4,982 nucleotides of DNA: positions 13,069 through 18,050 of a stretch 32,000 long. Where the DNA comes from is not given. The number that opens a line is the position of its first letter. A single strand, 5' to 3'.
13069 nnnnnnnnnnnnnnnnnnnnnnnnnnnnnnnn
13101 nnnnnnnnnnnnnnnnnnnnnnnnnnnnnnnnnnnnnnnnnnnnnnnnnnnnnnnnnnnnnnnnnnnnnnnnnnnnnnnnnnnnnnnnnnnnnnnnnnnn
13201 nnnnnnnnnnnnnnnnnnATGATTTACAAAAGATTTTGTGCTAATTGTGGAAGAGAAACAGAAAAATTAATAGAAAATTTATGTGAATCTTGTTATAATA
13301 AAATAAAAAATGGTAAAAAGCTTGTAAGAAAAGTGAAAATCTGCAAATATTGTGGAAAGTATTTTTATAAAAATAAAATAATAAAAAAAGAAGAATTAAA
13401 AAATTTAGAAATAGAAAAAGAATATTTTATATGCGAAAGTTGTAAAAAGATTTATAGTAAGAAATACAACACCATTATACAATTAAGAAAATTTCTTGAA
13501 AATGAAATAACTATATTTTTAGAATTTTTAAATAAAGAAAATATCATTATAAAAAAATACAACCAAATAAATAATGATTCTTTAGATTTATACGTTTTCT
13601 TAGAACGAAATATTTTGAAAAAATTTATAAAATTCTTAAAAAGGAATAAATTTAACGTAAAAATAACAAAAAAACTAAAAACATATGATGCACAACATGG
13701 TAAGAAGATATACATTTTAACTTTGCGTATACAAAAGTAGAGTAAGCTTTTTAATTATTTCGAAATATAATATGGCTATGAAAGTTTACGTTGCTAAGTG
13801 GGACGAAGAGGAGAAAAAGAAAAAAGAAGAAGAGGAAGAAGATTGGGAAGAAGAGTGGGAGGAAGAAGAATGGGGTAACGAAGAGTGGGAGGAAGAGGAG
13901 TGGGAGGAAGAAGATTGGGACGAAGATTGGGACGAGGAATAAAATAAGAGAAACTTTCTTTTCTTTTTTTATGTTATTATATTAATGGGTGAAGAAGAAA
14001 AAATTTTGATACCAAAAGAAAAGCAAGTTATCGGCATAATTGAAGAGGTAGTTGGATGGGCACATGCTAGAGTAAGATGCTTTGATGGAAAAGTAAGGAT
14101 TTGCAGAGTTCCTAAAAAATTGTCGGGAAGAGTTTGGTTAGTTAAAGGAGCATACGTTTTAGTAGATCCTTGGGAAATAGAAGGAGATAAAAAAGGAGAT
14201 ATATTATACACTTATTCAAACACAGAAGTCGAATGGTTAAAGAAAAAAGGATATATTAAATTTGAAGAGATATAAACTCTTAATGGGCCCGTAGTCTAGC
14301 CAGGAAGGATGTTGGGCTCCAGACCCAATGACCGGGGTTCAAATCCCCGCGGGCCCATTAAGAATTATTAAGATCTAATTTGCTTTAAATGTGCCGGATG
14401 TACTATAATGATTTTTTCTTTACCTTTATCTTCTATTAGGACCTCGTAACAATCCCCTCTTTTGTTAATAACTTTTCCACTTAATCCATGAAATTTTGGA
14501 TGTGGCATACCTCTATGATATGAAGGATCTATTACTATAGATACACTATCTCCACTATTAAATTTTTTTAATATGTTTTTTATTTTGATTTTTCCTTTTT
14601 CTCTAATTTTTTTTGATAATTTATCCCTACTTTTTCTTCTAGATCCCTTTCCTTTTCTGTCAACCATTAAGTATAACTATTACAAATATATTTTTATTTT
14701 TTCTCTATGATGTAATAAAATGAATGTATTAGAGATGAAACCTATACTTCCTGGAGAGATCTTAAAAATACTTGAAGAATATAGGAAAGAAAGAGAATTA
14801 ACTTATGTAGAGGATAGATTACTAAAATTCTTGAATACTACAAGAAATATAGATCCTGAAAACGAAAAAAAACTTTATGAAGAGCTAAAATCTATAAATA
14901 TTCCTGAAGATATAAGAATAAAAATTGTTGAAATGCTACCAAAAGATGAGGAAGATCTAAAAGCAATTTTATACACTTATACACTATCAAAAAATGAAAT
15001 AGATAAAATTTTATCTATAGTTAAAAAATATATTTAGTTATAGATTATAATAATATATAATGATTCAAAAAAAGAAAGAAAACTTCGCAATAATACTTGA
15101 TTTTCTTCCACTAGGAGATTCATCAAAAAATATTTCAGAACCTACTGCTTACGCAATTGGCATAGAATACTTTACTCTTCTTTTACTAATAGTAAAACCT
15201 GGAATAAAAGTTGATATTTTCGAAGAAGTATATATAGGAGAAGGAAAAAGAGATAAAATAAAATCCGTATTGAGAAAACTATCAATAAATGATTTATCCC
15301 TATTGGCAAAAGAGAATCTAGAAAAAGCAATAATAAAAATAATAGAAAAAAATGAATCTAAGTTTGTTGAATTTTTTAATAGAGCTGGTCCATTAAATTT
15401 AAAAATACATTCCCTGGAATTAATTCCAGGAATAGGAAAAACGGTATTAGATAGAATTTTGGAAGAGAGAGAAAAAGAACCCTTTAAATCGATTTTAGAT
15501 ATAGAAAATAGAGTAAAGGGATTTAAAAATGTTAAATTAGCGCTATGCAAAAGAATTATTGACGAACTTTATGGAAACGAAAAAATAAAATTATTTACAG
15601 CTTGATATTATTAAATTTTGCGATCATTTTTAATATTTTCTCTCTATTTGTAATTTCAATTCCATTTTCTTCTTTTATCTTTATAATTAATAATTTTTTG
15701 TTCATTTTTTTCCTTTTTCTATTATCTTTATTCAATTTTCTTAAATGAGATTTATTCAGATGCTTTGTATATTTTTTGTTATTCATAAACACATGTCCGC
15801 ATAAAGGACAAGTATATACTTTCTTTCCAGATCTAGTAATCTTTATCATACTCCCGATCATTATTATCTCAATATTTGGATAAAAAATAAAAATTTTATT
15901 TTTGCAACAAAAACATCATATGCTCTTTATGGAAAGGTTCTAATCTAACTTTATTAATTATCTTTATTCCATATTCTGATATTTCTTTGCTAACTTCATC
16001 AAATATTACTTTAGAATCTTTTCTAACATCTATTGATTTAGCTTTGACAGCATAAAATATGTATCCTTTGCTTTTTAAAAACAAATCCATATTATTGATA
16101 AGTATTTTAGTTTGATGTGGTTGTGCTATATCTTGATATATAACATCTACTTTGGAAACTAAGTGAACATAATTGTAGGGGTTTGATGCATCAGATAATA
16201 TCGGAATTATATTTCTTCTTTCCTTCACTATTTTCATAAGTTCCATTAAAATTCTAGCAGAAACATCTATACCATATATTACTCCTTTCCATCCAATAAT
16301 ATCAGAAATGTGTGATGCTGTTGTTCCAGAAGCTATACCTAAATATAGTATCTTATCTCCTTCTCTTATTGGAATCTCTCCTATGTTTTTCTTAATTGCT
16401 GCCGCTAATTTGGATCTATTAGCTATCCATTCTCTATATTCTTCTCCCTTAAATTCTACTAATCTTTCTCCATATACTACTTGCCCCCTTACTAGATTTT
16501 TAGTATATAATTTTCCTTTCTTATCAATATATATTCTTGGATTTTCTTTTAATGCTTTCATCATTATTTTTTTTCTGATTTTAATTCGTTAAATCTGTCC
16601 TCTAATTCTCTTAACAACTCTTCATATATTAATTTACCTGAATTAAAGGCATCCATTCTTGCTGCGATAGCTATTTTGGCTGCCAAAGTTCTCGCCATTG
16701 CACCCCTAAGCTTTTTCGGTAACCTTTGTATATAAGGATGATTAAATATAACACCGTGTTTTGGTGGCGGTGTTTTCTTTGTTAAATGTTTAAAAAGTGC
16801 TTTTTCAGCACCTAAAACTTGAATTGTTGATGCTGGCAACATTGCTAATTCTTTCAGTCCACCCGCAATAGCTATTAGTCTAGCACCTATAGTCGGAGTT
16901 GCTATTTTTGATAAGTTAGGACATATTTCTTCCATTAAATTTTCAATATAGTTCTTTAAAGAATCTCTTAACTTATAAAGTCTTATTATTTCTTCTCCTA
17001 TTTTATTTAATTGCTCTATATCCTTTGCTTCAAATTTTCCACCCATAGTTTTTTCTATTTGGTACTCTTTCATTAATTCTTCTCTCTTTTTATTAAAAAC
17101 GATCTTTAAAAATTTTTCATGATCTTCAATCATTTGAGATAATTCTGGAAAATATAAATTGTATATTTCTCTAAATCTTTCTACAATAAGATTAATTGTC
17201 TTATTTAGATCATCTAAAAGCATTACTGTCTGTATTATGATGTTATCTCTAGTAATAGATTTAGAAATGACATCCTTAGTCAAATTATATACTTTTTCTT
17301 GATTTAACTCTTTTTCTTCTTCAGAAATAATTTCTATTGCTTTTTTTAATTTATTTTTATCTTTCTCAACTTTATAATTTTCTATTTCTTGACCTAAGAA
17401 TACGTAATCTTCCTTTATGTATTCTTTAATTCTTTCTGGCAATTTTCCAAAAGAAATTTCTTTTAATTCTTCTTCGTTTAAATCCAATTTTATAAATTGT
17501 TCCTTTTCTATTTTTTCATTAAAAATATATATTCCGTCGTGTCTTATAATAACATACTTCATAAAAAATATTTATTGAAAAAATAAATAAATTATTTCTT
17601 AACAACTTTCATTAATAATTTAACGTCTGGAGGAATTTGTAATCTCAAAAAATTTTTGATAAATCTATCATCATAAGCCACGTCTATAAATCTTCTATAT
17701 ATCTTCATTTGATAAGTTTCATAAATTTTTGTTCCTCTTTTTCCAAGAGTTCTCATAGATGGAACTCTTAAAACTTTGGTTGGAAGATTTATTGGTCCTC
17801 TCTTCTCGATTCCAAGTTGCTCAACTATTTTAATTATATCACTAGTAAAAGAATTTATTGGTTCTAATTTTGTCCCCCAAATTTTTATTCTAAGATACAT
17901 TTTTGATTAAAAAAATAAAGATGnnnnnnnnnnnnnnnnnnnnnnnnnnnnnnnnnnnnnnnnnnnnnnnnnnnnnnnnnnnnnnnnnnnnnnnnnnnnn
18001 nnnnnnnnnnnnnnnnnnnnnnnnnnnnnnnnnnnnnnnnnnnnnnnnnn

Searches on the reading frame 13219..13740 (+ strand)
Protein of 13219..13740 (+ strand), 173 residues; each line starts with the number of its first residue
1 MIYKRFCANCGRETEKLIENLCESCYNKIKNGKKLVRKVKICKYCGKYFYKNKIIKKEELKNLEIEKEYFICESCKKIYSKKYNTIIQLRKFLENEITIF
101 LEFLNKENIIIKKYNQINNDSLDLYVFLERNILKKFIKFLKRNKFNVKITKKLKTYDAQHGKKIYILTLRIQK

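Call 8: search_protein_families(library=pfam, max_evalue=1, proteins=[window:13219-13740:+])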
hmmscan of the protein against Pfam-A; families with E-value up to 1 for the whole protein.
window:13219-13740:+ (173 aa): 7 families
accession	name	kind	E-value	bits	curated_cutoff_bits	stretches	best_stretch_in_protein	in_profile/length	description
PF04981.18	NMD3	-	1.6e-16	61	24.9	2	61-171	123-241/243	NMD3 family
PF18912.6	DZR_2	-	0.0016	18.6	27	1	2-52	5-49/56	Double zinc ribbon domain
PF01363.27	FYVE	-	0.05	14.2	27.8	1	21-80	10-66/67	FYVE zinc finger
PF12773.13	DZR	-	0.089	13.4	27.3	1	7-46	1-45/45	Double zinc ribbon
PF14260.11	zf-C4pol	-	0.77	10.5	28.9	0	7-36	1-28/70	C4-type zinc-finger of DNA polymerase delta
PF14803.11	Zn_ribbon_Nudix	-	0.84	10.1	25.6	0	5-19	1-15/34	Nudix N-terminal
PF23137.1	HVO_0758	-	0.98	9.7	27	0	22-49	23-52/55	HVO_0758 mu-protein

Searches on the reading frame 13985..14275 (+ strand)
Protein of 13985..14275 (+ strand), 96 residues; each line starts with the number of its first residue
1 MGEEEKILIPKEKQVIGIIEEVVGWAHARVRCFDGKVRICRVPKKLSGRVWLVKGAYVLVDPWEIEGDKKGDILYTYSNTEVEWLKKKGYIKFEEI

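Call 64: search_protein_families(library=pfam, max_evalue=0.001, proteins=[window:13985-14275:+])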
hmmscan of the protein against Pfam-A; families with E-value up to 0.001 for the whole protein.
window:13985-14275:+ (96 aa): 1 family
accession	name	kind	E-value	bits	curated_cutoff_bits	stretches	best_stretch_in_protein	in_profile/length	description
PF01176.25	eIF-1a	-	6.6e-17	61.4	30.2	1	14-75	2-63/64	Translation initiation factor 1A / IF-1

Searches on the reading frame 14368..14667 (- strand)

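Call 63: search_protein_families(library=pfam, max_evalue=0.001, proteins=[window:14368-14667:-])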
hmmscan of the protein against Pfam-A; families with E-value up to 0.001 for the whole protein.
window:14368-14667:- (99 aa): 1 family
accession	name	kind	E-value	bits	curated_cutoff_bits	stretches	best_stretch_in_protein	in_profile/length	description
PF01157.24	Ribosomal_L21e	-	1.1e-31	109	27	1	5-98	3-100/101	Ribosomal protein L21e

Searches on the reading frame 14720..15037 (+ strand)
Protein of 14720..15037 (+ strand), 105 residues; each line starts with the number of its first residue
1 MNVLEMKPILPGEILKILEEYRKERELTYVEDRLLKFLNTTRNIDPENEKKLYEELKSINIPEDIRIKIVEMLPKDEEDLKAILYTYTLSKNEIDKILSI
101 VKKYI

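Call 63: search_protein_families(library=pfam, max_evalue=0.001, proteins=[window:14720-15037:+])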
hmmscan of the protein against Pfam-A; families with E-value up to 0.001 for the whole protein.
window:14720-15037:+ (105 aa): 1 family
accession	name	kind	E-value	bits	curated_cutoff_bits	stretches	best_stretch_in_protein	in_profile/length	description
PF03874.21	RNA_pol_Rpb4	-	1.5e-07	32.2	25.6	1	20-104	28-115/116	RNA polymerase Rpb4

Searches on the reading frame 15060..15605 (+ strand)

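Call 63: search_protein_families(library=pfam, max_evalue=0.001, proteins=[window:15060-15605:+])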
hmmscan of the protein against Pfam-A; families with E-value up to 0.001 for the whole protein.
window:15060-15605:+ (181 aa): 2 families
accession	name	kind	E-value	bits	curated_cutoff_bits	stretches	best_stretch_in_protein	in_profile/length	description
PF04919.18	DUF655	-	6.1e-52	176.6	22.2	1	7-180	2-180/181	Protein of unknown function (DUF655)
PF14579.12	HHH_6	-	7e-06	26.6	25.6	1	118-153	26-62/90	Helix-hairpin-helix motif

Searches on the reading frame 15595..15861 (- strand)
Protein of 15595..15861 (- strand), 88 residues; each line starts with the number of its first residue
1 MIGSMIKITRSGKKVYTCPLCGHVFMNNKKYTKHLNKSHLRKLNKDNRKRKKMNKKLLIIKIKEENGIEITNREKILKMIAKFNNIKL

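Call 63: search_protein_families(library=pfam, max_evalue=0.001, proteins=[window:15595-15861:-])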
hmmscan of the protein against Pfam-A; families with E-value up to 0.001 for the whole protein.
window:15595-15861:- (88 aa): 2 families
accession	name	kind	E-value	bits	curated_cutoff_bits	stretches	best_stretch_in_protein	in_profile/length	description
PF00096.32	zf-C2H2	-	0.00023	21.9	25.2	1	16-39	1-23/23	Zinc finger, C2H2 type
PF04780.17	DUF629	-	0.0007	18.8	23.1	1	14-51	55-93/465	Protein of unknown function (DUF629)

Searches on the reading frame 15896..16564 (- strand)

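Call 63: search_protein_families(library=pfam, max_evalue=0.001, proteins=[window:15896-16564:-])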
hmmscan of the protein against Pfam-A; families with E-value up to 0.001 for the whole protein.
window:15896-16564:- (222 aa): 1 family
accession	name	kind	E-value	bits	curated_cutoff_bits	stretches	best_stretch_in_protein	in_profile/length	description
PF01269.23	Fibrillarin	-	1.6e-84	283.1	27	1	12-219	11-222/227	Fibrillarin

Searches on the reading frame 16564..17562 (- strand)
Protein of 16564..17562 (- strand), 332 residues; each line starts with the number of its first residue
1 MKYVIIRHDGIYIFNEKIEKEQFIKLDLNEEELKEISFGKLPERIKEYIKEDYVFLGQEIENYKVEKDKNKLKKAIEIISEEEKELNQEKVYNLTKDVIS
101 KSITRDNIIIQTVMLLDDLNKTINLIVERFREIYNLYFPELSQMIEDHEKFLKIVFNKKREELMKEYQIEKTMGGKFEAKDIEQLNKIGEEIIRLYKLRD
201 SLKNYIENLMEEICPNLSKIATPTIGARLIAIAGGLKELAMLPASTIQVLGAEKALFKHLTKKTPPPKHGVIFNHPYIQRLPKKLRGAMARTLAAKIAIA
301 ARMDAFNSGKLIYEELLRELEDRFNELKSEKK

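Call 63: search_protein_families(library=pfam, max_evalue=0.001, proteins=[window:16564-17562:-])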
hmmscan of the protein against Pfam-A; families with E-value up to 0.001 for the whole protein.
window:16564-17562:- (332 aa): 1 family
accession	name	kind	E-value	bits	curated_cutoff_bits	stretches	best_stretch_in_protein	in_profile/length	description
PF01798.23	Nop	-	1.3e-61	208.4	25.4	1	115-325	1-227/228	snoRNA binding domain, fibrillarin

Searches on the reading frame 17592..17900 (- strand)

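Call 63: search_protein_families(library=pfam, max_evalue=0.001, proteins=[window:17592-17900:-])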
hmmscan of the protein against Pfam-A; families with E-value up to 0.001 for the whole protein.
window:17592-17900:- (102 aa): 1 family
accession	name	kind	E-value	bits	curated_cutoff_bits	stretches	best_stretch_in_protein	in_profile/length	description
PF00338.27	Ribosomal_S10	-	2.7e-19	69.7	21.2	1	4-95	1-95/98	Ribosomal protein S10p/S20e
